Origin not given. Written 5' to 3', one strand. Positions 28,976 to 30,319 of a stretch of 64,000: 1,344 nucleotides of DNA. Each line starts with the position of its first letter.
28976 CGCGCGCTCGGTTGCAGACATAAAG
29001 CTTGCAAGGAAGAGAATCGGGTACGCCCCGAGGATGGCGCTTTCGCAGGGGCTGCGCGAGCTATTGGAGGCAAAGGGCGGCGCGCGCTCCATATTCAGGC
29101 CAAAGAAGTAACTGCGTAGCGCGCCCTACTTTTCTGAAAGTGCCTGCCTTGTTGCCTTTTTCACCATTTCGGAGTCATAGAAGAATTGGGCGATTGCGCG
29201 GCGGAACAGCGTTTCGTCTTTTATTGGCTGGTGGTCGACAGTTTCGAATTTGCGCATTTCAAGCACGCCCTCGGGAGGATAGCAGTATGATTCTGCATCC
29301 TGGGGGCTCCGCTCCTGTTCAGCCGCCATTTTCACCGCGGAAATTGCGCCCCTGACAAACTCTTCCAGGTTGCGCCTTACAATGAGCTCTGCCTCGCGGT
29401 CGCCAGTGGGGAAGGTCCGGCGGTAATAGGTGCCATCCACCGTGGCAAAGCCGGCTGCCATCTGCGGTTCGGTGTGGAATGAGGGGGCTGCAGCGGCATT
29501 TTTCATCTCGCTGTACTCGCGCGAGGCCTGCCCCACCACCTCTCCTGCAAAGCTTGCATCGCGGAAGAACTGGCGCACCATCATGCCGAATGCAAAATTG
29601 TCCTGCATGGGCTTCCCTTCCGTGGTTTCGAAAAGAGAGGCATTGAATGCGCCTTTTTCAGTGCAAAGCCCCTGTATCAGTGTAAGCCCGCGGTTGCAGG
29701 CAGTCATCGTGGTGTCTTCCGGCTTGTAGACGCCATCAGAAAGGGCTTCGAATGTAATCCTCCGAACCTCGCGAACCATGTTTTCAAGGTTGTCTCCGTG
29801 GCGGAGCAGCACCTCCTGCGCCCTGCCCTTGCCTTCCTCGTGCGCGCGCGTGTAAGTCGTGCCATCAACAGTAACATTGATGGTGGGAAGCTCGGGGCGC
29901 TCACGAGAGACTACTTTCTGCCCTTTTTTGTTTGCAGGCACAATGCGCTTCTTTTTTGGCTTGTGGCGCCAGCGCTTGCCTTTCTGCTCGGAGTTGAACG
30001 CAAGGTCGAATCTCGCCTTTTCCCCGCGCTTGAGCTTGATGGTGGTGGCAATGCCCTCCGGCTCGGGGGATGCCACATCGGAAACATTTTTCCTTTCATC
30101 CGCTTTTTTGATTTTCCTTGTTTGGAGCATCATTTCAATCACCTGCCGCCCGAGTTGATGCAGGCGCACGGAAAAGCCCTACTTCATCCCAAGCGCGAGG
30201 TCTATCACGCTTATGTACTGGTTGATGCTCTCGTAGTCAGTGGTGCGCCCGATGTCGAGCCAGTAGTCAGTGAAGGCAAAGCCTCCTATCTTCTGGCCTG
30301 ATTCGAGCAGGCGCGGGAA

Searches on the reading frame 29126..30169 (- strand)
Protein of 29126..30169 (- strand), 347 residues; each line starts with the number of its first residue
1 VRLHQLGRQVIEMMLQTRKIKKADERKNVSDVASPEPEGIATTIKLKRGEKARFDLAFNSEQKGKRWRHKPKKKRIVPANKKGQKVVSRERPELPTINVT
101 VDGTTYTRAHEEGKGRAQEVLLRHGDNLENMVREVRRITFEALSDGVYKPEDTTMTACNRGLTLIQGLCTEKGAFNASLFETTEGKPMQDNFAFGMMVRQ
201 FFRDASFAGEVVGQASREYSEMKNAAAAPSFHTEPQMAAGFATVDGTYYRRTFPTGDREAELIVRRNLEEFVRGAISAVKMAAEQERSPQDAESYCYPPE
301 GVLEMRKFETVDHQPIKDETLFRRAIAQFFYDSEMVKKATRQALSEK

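Call 3: search_protein_families(library=pfam, proteins=[window:29126-30169:-], max_evalue=1)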
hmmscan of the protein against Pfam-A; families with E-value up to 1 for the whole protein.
window:29126-30169:- (347 aa): 1 family
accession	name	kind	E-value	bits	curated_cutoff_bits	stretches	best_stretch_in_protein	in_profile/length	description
PF14016.12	DUF4232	-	0.01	16.5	27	1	27-99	49-116/129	Domain of unknown function (DUF4232)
